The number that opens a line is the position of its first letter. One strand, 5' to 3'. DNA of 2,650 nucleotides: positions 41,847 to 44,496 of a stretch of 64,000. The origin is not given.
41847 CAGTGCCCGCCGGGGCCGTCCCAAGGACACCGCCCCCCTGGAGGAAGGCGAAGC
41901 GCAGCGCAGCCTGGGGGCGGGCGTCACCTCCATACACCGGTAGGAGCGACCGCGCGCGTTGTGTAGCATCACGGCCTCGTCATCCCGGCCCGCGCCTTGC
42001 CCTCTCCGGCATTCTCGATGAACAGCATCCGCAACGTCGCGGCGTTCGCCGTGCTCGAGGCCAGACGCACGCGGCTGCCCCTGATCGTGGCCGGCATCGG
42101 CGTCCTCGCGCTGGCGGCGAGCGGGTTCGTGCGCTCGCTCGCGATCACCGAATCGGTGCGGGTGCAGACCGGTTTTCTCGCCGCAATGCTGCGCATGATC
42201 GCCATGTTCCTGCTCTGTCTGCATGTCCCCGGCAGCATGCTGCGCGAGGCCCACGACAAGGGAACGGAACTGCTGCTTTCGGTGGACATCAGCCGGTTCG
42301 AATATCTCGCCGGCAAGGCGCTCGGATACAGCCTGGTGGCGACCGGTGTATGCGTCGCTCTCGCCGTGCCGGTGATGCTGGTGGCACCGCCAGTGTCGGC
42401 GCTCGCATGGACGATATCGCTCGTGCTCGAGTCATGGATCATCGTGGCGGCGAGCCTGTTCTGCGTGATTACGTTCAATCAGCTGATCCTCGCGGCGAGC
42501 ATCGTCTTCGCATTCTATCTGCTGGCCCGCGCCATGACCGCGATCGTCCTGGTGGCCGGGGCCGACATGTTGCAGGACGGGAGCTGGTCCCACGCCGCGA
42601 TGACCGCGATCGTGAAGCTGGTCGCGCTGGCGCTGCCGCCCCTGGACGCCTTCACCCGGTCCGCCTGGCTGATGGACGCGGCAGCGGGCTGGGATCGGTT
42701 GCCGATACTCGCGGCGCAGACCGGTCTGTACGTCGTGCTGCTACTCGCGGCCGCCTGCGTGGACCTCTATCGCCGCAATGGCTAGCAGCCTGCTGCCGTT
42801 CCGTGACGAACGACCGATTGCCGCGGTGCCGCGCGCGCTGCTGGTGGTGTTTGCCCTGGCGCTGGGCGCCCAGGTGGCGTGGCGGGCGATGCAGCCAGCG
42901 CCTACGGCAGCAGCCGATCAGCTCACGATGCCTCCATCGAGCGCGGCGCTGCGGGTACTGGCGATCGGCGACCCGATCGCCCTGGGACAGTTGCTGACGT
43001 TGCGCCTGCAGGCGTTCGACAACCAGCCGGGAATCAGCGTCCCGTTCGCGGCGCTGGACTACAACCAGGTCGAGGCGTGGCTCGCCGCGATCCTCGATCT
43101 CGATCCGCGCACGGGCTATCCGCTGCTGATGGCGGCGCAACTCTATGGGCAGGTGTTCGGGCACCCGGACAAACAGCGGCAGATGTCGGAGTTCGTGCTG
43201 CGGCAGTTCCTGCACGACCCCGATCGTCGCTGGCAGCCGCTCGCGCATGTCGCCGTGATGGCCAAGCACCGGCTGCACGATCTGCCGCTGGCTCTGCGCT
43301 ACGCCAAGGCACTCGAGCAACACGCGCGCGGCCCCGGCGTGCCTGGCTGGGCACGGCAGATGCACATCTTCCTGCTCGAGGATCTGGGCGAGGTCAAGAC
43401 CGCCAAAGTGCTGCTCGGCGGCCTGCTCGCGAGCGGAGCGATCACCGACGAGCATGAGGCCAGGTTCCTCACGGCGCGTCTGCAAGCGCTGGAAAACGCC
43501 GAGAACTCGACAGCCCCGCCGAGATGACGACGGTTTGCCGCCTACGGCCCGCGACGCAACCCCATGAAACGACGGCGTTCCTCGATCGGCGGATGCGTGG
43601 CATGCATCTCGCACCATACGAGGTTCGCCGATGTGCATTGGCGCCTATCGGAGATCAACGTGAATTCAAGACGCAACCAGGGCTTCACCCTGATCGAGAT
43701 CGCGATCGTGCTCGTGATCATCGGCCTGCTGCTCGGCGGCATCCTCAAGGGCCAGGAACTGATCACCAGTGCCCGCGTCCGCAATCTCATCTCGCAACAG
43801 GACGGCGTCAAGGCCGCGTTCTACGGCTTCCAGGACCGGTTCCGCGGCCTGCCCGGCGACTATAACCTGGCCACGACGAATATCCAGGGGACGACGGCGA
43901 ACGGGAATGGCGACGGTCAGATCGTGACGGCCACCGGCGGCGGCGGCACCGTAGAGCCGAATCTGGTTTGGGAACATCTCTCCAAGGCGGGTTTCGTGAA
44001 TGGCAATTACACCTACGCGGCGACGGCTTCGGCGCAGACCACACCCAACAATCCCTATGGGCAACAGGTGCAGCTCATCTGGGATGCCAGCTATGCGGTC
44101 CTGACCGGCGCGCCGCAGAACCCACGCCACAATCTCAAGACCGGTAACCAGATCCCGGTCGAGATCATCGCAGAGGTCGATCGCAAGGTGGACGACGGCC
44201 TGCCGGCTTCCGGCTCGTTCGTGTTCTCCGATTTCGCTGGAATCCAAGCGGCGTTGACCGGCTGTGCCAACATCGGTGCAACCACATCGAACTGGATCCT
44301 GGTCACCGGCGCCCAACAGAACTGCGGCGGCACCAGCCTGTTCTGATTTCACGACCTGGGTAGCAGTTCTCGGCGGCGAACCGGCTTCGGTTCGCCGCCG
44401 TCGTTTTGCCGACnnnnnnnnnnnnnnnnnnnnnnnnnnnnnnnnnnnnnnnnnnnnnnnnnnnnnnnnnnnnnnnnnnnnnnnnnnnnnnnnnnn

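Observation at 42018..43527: ABC-2 transporter split across the filament locus: ATPase at 24667-25422, permease plus unknown partner 16.6 kb away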

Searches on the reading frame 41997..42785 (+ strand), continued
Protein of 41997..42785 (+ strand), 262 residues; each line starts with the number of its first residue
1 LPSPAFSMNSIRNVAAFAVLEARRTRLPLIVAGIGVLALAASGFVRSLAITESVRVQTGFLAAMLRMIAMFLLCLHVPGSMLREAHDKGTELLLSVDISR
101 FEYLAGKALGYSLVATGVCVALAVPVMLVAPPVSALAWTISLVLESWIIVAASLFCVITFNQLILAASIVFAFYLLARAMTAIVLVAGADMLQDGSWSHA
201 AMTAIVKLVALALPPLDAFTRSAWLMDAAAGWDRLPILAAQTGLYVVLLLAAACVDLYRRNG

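Call 70: search_protein_families(library=pfam, max_evalue=1, proteins=[window:42018-42785:+])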
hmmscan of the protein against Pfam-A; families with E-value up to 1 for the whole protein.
window:42018-42785:+ (255 aa): 3 families
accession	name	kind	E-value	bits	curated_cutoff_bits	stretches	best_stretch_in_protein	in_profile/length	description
PF12698.13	ABC2_membrane_3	-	4.1e-06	26.6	31.6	1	44-178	154-291/347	ABC-2 family transporter protein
PF12679.13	ABC2_membrane_2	-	0.031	14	27.2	1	72-243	88-264/283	ABC-2 family transporter protein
PF22282.1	CydS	-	0.22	11.9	25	1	155-168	11-24/31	CydS-like protein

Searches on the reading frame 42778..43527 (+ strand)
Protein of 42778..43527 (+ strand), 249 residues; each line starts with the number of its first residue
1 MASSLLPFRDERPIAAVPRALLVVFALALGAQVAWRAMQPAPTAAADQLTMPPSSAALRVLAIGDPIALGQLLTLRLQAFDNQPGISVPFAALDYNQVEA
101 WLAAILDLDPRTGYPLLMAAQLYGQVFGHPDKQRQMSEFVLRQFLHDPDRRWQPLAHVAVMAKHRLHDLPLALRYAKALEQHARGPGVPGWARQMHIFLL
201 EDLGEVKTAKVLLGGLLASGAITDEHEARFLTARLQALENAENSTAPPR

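Call 5: search_protein_families(library=pfam, proteins=[window:42778-43527:+])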
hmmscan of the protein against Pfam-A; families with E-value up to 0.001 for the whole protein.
window:42778-43527:+ (249 aa): 0 families

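Call 6: search_protein_families(library=ncbifam, max_evalue=0.01, proteins=[window:42778-43527:+])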
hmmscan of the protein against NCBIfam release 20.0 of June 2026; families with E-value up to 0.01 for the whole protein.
window:42778-43527:+ (249 aa): 0 families

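Call 32: find_homologous_proteins(query=window:42778-43527:+)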
Query window:42778-43527:+ (249 aa): 2584 proteins with E <= 0.001 among 8000 candidates; the best 120 are listed.
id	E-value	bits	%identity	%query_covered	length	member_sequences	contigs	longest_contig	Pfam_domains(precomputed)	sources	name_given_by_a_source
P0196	2.3e-150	517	96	100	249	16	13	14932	-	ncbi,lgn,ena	-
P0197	7.5e-139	479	90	98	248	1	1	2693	-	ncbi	-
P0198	2.5e-136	471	88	98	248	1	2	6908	-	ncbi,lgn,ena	-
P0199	6.5e-131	453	83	97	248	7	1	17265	-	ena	-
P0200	1.0e-130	453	86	98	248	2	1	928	-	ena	-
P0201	2.8e-125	435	81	97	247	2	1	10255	-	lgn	-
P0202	4.0e-99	349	66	96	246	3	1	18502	-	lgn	-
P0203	5.2e-99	349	66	96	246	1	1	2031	-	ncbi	-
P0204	2.6e-98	347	67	96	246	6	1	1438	-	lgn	-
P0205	4.4e-98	346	67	96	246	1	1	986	-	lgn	-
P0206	1.9e-97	344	66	96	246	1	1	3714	-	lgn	-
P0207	8.8e-97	342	66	97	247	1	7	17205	-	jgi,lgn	jgi:hypothetical protein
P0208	1.0e-96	341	66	95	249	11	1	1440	-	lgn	-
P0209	2.4e-96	340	63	96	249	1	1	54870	-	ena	-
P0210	3.5e-96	340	66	96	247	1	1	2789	-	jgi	-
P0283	1.5e-83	298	65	82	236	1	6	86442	-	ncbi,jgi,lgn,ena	jgi:hypothetical protein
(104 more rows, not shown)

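Call 41: predict_structure(alignment_id=A3)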
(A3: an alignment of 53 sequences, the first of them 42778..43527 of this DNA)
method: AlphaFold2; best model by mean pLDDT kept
length: 249 residues; sequences in the alignment: 53
mean_pLDDT: 84.1   pTM: 0.73
mean pLDDT of the five models: 84.1, 83.1, 83.0, 82.7, 78.6
residues with pLDDT >= 90: 108; 70-90: 105; 50-70: 28; < 50: 8
segments of 3 or more residues with pLDDT < 50: 1-4, 247-249
pLDDT, mean of each block of 10 residues (from residue 1): 51 82 94 86 67 90 87 83 57 87 90 84 76 92 95 95 92 97 92 92 88 89 87 90 58
secondary structure, 60 per line:
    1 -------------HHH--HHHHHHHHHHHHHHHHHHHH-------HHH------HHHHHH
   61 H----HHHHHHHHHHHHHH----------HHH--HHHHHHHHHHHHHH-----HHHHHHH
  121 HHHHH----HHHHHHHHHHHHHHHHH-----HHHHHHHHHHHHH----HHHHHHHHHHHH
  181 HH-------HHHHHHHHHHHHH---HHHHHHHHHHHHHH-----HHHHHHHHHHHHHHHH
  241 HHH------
elements in order: H19-38 H55-61 H66-79 H95-108 H114-125 H130-146 H152-164 H169-182 H190-202 H206-219 H225-243

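Call 45: fold_search(model_id=the predicted structure, library=pdb)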
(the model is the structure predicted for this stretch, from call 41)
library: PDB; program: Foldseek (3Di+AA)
matches with E <= 10: 1080; with E <= 0.001: 0
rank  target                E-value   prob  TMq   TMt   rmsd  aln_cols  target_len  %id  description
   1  4ynv_A                1.8e-02  1.00  0.30  0.28  10.8       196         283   21  Assembly Chaperone of RpL4 (Acl4) (Residues 28-338) (released 2015-05-13)
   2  5o01_A                6.3e-02  0.99  0.36  0.36  12.2       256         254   17  Crystal structure of BtubC (BKLC) from P. vanneervenii (released 2017-07-19)
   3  6ork_A                7.2e-02  0.80  0.23  0.23  13.2       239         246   14  Crystal structure of Sel1 repeat protein from Oxalobacter formigenes (released 2020-05-06)
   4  2vq2                  7.9e-02  1.00  0.33  0.36   6.8       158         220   16  Crystal structure of PilW, widely conserved type IV pilus biogenesis factor (released 2008-05-27)
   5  6c6k_B                9.9e-02  0.95  0.27  0.17  12.1       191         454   14  Structural basis for preferential recognition of cap 0 RNA by a human IFIT1-IFIT3 protein complex (released 2018-04-04)
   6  7obi_B                1.0e-01  1.00  0.33  0.52   5.5       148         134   17  Consensus tetratricopeptide repeat protein type RV4 (released 2022-02-23)
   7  5tqb_B                1.0e-01  0.95  0.30  0.25  13.1       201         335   21  Crystal structure of assembly chaperone of ribosomal protein L4 (Acl4) in complex with ribosomal protein L4 (RpL4) (released 2017-02-15)
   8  7xn7_q                1.1e-01  1.00  0.40  0.13   9.1       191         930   16  RNA polymerase II elongation complex containing Spt4/5, Elf1, Spt6, Spn1 and Paf1C (released 2022-09-07)
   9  5lfl_A                1.1e-01  0.99  0.35  0.45  10.1       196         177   12  MamA RS-1 ArsTM double mutant (released 2017-08-02)
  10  5a7d_H                1.1e-01  1.00  0.44  0.34   8.0       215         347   18  Tetrameric assembly of LGN with Inscuteable (released 2016-08-03)
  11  2pl2_A                1.1e-01  0.99  0.36  0.43  11.1       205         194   13  Crystal structure of TTC0263: a thermophilic TPR protein in Thermus thermophilus HB27 (released 2008-03-04)
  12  8a3t_D                1.2e-01  0.99  0.36  0.18  10.7       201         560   13  S. cerevisiae APC/C-Cdh1 complex (released 2022-08-31)
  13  2y4t_A                1.2e-01  0.89  0.27  0.19  15.7       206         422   12  Crystal structure of the human co-chaperone P58(IPK) (released 2011-08-10)
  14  5o09_1C               1.3e-01  0.97  0.36  0.38  10.2       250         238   16  BtubABC mini microtubule (released 2017-07-19)
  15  3asf_A                1.4e-01  0.96  0.30  0.39  10.3       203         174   14  MamA MSR-1 C2 (released 2011-07-20)
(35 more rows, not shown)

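Call 70: search_protein_families(library=pfam, max_evalue=1, proteins=[window:42778-43527:+])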
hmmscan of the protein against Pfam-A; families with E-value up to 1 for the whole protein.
window:42778-43527:+ (249 aa): 0 families

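Call 72: find_encoding_contigs(protein=P0283, flank=10000, max_places=1)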
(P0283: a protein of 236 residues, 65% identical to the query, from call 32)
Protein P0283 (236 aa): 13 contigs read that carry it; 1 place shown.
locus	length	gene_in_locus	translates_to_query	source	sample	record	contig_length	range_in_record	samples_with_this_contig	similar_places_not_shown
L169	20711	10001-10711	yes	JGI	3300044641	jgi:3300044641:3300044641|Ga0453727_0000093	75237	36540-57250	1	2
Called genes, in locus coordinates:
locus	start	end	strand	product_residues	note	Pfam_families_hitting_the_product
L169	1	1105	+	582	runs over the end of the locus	PF05157:MshEN, PF00437:T2SSE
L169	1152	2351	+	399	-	PF28597:T2SSF_N, PF00482:T2SSF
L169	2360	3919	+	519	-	-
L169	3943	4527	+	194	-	-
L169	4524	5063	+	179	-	-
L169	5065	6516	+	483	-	-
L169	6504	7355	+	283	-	-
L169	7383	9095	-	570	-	PF02518:HATPase_c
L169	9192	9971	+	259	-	PF12698:ABC2_membrane_3 (weak)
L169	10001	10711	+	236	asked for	-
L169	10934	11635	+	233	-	PF07963:N_methyl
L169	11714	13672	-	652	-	PF00999:Na_H_Exchanger, PF02254:TrkA_N, PF02080:TrkA_C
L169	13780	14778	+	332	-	PF13580:SIS_2 (faint), PF01380:SIS, PF00571:CBS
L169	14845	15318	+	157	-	-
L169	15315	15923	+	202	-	PF06835:LptC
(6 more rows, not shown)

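Call 89: search_protein_representatives(alignment_id=A3)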
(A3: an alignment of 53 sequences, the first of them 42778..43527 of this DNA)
Query: 53 sequences, 244 profile positions. Proteins with E-value up to 0.001 (for the whole library): 698; up to 1e-10: 552; up to 1e-30: 231. The best 150 are listed.
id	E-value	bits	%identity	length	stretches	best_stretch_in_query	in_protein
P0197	1.3e-120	417.8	-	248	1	4-242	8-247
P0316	1.4e-104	365.3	-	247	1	2-242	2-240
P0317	5.8e-96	337.0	-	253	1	4-237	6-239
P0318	1.6e-89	315.9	-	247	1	3-235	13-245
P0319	9.5e-87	306.9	-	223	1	62-239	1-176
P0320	5.3e-86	304.4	-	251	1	4-235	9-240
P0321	1.5e-84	299.7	-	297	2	3-183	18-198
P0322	1.6e-83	296.3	-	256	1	2-236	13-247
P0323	3.0e-83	295.4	-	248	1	5-237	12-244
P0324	1.2e-82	293.5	-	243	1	5-238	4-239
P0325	6.5e-82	291.0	-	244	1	6-238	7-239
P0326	1.3e-81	290.1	-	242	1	4-234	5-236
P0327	1.7e-81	289.7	-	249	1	5-237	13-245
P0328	2.9e-81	288.9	-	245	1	7-240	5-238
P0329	7.9e-80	284.2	-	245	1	15-237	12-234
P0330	1.6e-79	283.2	-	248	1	2-234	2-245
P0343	1.4e-73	263.8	-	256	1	3-241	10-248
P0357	2.8e-69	249.7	-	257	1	2-235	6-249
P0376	1.0e-64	234.7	-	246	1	4-235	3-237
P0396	1.2e-61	224.7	-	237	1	4-236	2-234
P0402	1.7e-59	217.6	-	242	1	5-239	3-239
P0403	1.8e-59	217.5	-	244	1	4-242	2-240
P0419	9.1e-55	202.1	-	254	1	3-242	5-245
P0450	7.0e-49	182.9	-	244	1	5-241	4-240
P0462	1.4e-46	175.4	-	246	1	2-235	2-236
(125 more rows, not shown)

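Call 90: list_cluster_members(proteins=[P0330, P0343, P0357, P0376, P0396, P0402, P0403, P0419, P0450, P0462])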
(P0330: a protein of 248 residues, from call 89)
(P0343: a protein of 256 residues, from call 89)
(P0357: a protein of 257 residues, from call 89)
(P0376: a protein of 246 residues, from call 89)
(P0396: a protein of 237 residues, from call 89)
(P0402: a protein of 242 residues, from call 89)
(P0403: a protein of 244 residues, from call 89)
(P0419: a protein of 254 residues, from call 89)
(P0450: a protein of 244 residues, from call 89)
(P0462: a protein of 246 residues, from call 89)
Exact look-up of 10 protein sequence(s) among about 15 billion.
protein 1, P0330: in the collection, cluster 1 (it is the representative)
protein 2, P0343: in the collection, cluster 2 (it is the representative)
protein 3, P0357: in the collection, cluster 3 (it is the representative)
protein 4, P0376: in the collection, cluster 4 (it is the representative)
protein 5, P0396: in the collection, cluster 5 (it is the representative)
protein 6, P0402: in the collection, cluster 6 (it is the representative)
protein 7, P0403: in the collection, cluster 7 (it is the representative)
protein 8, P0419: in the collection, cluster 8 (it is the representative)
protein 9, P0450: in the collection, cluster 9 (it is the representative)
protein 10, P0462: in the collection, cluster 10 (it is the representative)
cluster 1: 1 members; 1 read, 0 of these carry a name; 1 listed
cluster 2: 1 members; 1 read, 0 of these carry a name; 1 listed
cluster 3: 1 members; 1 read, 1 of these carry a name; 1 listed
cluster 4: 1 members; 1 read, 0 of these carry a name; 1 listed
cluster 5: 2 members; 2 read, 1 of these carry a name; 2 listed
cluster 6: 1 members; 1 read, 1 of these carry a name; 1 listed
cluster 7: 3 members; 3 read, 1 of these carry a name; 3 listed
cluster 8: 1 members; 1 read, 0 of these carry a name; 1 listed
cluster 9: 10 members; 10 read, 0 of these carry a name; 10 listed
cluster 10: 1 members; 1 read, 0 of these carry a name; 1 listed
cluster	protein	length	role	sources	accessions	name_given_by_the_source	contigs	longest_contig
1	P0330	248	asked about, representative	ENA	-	-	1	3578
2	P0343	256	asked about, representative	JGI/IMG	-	-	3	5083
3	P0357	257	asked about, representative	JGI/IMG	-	hypothetical protein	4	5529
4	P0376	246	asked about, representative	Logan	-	-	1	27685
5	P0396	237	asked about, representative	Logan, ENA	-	-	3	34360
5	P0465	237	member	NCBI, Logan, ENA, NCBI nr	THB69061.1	MAG: hypothetical protein D6B27_01125 [Gammaproteobacteria bacterium]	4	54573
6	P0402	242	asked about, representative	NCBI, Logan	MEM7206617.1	MAG: hypothetical protein AAF434_02220 [Pseudomonadota bacterium]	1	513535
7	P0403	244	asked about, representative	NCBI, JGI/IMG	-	-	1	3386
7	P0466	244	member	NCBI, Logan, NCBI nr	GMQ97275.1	MAG: hypothetical protein BMS9Abin15_0982 [Gammaproteobacteria bacterium]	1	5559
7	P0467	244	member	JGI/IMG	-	-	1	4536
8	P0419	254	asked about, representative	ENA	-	-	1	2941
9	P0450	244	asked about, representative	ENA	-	-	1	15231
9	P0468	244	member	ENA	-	-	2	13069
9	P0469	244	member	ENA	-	-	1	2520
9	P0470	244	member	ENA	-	-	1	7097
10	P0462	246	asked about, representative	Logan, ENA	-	-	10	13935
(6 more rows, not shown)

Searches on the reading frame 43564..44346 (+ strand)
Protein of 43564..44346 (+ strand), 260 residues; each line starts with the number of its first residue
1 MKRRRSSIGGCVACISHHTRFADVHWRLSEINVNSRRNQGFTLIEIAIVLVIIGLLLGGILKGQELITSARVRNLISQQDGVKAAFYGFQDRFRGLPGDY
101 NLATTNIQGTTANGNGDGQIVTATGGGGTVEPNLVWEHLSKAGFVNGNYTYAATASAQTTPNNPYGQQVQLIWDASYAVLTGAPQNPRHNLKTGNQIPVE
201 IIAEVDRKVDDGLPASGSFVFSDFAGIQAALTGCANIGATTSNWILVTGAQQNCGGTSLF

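Call 5: search_protein_families(library=pfam, proteins=[window:43564-44346:+])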
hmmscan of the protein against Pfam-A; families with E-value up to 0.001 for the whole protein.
window:43564-44346:+ (260 aa): 1 family
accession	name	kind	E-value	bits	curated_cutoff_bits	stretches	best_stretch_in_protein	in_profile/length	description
PF07963.17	N_methyl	-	1e-07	31.7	21.2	1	36-61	2-27/27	Prokaryotic N-terminal methylation motif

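Call 6: search_protein_families(library=ncbifam, max_evalue=0.01, proteins=[window:43564-44346:+])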
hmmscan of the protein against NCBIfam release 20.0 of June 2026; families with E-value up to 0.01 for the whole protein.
window:43564-44346:+ (260 aa): 5 families
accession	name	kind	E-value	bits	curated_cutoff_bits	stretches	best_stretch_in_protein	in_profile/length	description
NF041775.1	typeIV_PilA_Myxo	equivalog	3.3e-06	27.2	400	1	36-218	8-189/214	type IV pilin protein PilA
TIGR02532.1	IV_pilin_GFxxxE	domain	5.1e-06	26.1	16.3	1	39-60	2-23/24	prepilin-type N-terminal cleavage/methylation domain-containing protein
TIGR01708.2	typeII_sec_gspH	equivalog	1.1e-05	25.5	80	1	39-61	2-24/169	type II secretion system minor pseudopilin GspH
TIGR01710.1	typeII_sec_gspG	equivalog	0.00022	21.2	88.85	1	39-60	1-22/134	type II secretion system major pseudopilin GspG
NF040999.1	pilin_ComGC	equivalog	0.0018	18.4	75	1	39-57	2-20/84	competence type IV pilus major pilin ComGC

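Call 56: search_solved_structures(query=window:43657-44346:+, max_evalue=1, show_alignments=2)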
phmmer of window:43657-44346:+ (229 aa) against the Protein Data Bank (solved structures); distinct sequences matched with E-value up to 1: 9.
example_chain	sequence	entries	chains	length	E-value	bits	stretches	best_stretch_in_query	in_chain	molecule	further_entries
8qqj_J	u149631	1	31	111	0.0079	19.2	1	10-84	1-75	Type IV narrow pilus major component PilA5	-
6xxe_A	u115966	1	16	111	0.021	17.8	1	10-83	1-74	Uncharacterized protein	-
5kua_A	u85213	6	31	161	0.076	16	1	10-81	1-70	pilin | Neisseria meningitidis PilE variant SB-GATDH | Neisseria meningitidis PilE, SB-DATDH variant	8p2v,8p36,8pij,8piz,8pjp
8p3b_A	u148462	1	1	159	0.17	14.8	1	10-72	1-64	Fimbrial protein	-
9egp_A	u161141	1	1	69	0.2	14.6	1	5-27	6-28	Geopilin domain 1 protein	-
9lab_B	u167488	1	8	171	0.25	14.3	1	5-26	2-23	MSHA major pilin subunit MshA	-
7tgg_A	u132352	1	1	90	0.29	14.1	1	5-27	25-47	Geopilin domain 1 protein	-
3sok_A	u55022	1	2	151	0.34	13.9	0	10-73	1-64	Fimbrial protein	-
9laa_A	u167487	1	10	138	0.49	13.3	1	5-30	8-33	Type IV pilin protein PilA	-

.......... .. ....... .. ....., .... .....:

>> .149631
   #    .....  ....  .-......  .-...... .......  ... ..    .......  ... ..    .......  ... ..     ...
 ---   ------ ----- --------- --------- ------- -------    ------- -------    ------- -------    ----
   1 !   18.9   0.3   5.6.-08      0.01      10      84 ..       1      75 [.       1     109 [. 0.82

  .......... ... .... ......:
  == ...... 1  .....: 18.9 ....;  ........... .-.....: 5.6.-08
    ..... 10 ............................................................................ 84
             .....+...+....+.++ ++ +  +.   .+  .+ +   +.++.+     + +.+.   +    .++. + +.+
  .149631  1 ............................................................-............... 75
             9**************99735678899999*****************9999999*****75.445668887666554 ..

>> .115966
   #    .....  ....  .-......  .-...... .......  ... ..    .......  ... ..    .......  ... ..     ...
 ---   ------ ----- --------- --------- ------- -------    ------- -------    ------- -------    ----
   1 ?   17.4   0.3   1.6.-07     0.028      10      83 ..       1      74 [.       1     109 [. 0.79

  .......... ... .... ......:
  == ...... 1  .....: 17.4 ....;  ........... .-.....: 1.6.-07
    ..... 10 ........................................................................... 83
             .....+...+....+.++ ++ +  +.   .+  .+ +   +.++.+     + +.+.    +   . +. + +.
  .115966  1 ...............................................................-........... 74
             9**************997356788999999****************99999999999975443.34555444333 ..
